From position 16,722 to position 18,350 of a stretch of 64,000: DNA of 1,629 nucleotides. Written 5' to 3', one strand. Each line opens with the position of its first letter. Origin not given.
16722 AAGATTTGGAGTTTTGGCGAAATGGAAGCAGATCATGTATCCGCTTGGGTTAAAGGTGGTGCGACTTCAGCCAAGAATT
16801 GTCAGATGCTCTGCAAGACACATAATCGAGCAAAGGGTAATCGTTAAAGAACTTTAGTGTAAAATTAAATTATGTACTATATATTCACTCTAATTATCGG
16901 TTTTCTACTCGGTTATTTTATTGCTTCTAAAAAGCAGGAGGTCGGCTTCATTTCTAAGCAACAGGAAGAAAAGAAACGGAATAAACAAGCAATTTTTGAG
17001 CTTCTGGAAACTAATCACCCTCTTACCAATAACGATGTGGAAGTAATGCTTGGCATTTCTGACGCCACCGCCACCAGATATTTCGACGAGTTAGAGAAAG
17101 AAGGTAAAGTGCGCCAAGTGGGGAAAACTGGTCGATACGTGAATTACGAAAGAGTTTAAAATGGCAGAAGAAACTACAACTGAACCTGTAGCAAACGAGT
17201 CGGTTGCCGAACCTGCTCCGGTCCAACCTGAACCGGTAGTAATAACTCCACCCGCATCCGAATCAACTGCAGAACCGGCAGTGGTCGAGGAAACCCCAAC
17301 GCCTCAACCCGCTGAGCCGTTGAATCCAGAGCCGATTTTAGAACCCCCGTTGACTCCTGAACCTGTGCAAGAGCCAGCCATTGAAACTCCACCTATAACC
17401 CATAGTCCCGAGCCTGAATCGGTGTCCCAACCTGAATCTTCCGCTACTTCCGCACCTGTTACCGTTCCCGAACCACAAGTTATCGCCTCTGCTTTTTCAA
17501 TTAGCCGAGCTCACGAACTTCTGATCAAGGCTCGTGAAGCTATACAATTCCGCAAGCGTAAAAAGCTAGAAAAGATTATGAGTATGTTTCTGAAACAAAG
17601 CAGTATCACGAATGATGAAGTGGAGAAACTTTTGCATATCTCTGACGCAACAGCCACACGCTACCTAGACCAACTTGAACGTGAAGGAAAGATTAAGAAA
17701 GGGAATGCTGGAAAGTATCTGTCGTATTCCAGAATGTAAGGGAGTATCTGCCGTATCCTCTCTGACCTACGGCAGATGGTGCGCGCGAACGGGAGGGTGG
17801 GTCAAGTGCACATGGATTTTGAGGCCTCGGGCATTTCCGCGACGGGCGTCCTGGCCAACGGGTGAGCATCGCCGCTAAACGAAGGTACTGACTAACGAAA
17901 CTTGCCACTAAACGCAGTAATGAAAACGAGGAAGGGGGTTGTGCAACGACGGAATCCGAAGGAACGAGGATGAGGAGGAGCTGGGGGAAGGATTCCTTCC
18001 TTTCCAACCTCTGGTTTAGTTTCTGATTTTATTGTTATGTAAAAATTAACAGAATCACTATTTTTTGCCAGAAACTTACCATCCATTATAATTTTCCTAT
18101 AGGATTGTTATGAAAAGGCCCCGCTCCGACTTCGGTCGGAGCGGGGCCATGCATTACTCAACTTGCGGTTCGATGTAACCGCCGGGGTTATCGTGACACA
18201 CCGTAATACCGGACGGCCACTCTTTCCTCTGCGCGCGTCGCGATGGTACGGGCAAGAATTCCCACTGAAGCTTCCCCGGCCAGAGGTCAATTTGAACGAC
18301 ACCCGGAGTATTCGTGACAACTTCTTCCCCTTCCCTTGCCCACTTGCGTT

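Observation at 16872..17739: Adjacent paralogs sharing a C-terminal ~45-aa wHTH-like domain with radically different N-termini (TM anchor versus 100-aa Pro/Glu-rich tract)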

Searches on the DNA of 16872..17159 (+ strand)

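Call 57: search_rna_families(source=L005, start=2150, end=3050, threshold=evalue, max_evalue=10, show_alignments=1)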
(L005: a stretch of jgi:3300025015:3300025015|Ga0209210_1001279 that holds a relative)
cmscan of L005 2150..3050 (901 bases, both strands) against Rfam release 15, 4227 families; matches with E-value up to 10: 5.
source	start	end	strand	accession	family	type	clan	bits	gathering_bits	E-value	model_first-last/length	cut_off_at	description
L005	2964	3034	+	RF00005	tRNA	Gene; tRNA;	CL00001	59.1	29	4.5e-12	1-71/71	no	tRNA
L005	2513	2541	+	RF03337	mir-6505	Gene; miRNA;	-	17.6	96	1.3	1-68/68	no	mir-6505 microRNA precursor family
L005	2733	2804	+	RF01915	mir-2238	Gene; miRNA;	-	17.3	52.2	1.6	1-86/86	no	mir-2238 microRNA precursor family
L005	2716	2817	-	RF03834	mir-3173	Gene; miRNA;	-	16.4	84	7.7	1-80/80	no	mir-3173 microRNA precursor family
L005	2716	2821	+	RF04265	mir-4650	Gene; miRNA;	-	14.7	80.7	9.6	1-97/97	no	mir-4650 microRNA precursor family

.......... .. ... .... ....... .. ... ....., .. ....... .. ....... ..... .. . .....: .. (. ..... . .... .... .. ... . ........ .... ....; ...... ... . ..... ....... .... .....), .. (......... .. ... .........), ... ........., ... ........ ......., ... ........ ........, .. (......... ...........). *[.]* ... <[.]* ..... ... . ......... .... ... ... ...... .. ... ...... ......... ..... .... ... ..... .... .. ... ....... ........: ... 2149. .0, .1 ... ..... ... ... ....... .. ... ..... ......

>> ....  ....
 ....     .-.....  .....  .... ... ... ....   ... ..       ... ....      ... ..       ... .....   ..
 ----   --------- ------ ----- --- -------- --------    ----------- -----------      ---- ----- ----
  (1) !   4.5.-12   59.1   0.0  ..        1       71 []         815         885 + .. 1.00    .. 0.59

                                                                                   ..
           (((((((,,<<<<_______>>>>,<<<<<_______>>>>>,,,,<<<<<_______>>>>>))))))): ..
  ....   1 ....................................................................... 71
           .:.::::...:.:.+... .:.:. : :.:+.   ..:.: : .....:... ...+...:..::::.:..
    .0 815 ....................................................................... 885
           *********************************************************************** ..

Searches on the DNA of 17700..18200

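Call 16: search_rna_families(source=window, start=17700, end=18200, threshold=evalue, max_evalue=10, show_alignments=2)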
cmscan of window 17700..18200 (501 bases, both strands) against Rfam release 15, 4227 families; matches with E-value up to 10: 4.
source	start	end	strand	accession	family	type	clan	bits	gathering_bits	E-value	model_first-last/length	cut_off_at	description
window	18113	18200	-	RF02501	Atu_C7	Gene; sRNA;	-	14.5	45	0.42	61-157/157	5'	Rhizobiales sRNA Atu_C7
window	18070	18183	-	RF01702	Cyano-2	Gene; sRNA;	-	12.5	40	0.93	1-204/204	no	Cyano-2 RNA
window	17939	18019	-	RF02937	Clostridiales-2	Gene; sRNA;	-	12.4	58.6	5.4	1-82/82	no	Clostridiales-2 RNA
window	17984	18015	+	RF01716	PhotoRC-I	Cis-reg;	-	10.3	45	6.7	1-44/44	no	PhotoRC-I RNA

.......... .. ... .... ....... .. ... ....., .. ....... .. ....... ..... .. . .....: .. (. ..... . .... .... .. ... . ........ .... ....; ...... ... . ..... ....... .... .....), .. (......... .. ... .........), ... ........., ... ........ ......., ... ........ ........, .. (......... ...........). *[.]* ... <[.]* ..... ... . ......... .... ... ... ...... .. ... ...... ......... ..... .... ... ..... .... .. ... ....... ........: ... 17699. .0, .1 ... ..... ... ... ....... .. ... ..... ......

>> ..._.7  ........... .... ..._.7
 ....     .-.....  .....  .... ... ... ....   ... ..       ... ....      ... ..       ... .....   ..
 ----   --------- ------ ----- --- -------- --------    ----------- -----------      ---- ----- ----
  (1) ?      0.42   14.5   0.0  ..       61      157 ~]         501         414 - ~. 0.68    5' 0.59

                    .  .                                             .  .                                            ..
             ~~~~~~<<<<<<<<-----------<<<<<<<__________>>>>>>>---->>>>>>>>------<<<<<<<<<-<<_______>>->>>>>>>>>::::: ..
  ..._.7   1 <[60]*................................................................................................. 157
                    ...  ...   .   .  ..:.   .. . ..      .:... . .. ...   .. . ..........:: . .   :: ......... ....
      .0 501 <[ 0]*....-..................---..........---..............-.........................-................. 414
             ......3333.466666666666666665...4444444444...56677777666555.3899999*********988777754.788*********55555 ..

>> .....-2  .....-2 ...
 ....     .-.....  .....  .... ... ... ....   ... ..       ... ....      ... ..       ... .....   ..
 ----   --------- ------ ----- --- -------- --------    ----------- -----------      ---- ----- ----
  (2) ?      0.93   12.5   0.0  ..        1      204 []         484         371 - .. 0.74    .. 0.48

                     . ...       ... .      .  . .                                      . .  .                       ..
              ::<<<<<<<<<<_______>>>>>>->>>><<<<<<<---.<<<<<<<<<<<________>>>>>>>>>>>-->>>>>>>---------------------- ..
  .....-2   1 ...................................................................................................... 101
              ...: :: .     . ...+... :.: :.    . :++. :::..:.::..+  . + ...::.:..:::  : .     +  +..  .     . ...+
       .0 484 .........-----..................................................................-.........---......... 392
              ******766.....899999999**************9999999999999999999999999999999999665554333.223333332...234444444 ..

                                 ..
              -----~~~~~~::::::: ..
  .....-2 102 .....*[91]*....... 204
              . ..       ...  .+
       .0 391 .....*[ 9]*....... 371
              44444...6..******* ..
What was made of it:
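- On Rfam families (for the downstream element N and the palindrome P): Permissive scans of 17700-18200 and of L005 2150-3050 gave nothing meaningful (calls 16, 57).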
